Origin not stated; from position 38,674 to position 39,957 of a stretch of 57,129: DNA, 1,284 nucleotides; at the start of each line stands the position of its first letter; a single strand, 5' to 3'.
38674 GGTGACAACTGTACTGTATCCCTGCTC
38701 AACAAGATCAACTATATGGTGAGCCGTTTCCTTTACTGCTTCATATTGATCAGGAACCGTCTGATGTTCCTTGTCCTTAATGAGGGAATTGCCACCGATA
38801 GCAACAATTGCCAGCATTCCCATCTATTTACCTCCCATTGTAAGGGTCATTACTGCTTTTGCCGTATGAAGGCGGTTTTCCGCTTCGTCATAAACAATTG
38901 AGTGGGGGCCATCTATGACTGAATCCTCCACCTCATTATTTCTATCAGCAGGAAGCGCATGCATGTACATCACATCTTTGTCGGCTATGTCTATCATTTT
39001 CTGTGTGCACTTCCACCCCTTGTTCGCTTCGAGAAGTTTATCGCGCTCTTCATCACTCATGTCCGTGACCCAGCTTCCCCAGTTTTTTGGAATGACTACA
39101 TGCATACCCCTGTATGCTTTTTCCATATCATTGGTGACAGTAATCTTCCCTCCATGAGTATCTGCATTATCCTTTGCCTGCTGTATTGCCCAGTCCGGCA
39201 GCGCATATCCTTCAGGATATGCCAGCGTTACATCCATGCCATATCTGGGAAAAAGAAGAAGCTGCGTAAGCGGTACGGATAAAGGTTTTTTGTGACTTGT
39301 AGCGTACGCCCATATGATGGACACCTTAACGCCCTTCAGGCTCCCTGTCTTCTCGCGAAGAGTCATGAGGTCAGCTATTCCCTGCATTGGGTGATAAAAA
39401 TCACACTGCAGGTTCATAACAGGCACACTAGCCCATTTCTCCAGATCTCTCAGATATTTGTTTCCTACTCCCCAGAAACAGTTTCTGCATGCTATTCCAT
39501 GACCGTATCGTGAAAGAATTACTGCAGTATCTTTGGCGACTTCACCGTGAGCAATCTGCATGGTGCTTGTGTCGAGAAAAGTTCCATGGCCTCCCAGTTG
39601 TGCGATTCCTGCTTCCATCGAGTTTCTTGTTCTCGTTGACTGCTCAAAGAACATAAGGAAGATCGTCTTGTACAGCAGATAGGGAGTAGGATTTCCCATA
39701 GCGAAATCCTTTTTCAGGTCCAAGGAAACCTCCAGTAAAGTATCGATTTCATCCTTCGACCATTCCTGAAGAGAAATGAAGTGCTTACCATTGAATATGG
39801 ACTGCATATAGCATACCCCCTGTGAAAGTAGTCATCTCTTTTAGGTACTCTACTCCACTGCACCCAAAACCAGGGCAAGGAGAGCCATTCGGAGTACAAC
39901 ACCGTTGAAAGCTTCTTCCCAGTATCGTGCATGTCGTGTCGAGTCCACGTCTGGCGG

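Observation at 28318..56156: A 28-kb purine/urate-type catabolic supercluster that keeps the ygfK-ssnA-ygeW markers but has non-canonical membership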

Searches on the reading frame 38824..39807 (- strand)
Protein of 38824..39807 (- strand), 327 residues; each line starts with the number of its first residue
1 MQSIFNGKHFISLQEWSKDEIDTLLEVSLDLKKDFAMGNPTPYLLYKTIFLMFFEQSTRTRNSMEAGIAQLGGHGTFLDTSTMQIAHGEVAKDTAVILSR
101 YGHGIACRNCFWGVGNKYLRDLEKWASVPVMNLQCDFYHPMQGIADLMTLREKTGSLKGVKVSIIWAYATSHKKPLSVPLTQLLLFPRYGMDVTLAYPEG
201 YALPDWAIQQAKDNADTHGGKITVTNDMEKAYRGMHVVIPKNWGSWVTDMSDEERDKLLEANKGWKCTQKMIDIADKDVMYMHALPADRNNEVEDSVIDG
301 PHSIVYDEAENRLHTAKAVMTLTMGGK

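Call 3: search_protein_families(library=ncbifam, proteins=[window:38824-39807:-], max_evalue=0.00001)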
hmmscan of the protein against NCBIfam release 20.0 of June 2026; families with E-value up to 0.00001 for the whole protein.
window:38824-39807:- (327 aa): 16 families
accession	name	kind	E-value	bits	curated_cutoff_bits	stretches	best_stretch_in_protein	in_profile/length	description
TIGR00658.1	orni_carb_tr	equivalog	2.3e-75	253.6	280.85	1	8-324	1-303/304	ornithine carbamoyltransferase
NF001986.0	PRK00779.1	subfamily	2.5e-74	250.2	306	1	6-324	4-304/307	ornithine carbamoyltransferase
TIGR04384.1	putr_carbamoyl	exception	4e-62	210.2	500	1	9-322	1-305/330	putrescine carbamoyltransferase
NF003384.0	PRK04523.1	equivalog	1.8e-61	208.1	288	1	8-322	4-331/336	N-acetylornithine carbamoyltransferase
NF005538.0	PRK07200.1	equivalog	8.7e-54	183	453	1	7-316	21-368/396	knotted carbamoyltransferase YgeW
NF011380.0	PRK14805.1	equivalog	3.5e-51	174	421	1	8-323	2-299/302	ornithine carbamoyltransferase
TIGR03316.1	ygeW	equivalog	1.3e-49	169.2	500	1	8-322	19-371/391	knotted carbamoyltransferase YgeW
NF003286.0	PRK04284.1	subfamily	1.5e-49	168.9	515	1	6-325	5-331/332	ornithine carbamoyltransferase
NF009213.0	PRK12562.1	subfamily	5.7e-40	137.7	559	2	4-290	3-280/334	ornithine carbamoyltransferase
NF002470.0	PRK01713.1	equivalog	3.3e-39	135.3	545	1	6-293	6-283/334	ornithine carbamoyltransferase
NF002032.1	PRK00856.1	equivalog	2.4e-33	115.6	263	1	8-323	1-296/297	aspartate carbamoyltransferase catalytic subunit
TIGR00670.1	asp_carb_tr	equivalog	2.2e-31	109.1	236.95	1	8-324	1-303/304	aspartate carbamoyltransferase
NF011379.0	PRK14804.1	equivalog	3.9e-25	88.6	373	1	6-320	5-305/311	ornithine carbamoyltransferase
NF006046.0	PRK08192.1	equivalog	7.5e-21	74.7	512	1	4-325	3-318/339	aspartate carbamoyltransferase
NF008853.0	PRK11891.1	equivalog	3.3e-18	65.5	560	1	3-313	83-387/430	aspartate carbamoyltransferase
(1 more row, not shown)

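Call 28: search_protein_families(library=pfam, proteins=[window:38824-39807:-], max_evalue=0.01)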
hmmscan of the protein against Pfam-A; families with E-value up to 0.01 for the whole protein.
window:38824-39807:- (327 aa): 2 families
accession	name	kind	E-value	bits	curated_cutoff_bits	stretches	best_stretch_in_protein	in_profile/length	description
PF02729.26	OTCace_N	-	1.5e-38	132.6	29.9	1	8-152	1-148/148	Aspartate/ornithine carbamoyltransferase, carbamoyl-P binding domain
PF00185.30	OTCace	-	3.5e-36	125.1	29.4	1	182-322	19-156/157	Aspartate/ornithine carbamoyltransferase, Asp/Orn binding domain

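Call 72: search_solved_structures(query=window:38824-39807:-, max_evalue=1e-25)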
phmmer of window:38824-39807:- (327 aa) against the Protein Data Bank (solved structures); distinct sequences matched with E-value up to 1e-25: 43.
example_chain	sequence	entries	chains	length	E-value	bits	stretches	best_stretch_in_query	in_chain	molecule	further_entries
1pvv_A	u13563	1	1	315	1.3e-59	204.9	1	6-326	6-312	Ornithine carbamoyltransferase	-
1a1s_A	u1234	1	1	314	1.4e-59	204.8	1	7-326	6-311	ORNITHINE CARBAMOYLTRANSFERASE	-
7nnf_A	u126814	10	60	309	4.5e-50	173.5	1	8-321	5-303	Ornithine carbamoyltransferase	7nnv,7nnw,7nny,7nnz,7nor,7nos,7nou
2i6u_A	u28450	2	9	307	4.9e-50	173.4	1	8-321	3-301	Ornithine carbamoyltransferase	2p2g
3q98_A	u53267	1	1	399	4.7e-48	166.9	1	5-291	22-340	transcarbamylase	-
4ep1_A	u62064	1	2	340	1.1e-47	165.8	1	5-321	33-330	Ornithine carbamoyltransferase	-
4nf2_A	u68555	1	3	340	1.5e-47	165.3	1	5-321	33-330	Ornithine carbamoyltransferase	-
3gd5_A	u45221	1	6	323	1.2e-44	155.7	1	12-327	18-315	Ornithine carbamoyltransferase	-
1c9y_A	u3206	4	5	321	5.2e-44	153.6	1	6-321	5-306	ORNITHINE CARBAMOYLTRANSFERASE | ORNITHINE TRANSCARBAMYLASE | PROTEIN (ORNITHINE TRANSCARBAMOYLASE)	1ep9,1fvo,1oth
1fb5_A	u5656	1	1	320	1.4e-42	148.9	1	6-321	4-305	ORNITHINE TRANSCARBAMOYLASE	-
3m5c_A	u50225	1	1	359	5.9e-41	143.6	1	6-325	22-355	N-acetylornithine carbamoyltransferase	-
2yfk_A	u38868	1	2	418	1.2e-40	142.6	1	10-320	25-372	ASPARTATE/ORNITHINE CARBAMOYLTRANSFERASE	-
3l02_A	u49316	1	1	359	1.2e-40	142.5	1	6-325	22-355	N-acetylornithine carbamoyltransferase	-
3l05_A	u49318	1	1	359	1.7e-40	142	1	6-325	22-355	N-acetylornithine carbamoyltransferase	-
3l06_A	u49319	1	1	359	1.8e-40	142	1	6-325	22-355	N-acetylornithine carbamoyltransferase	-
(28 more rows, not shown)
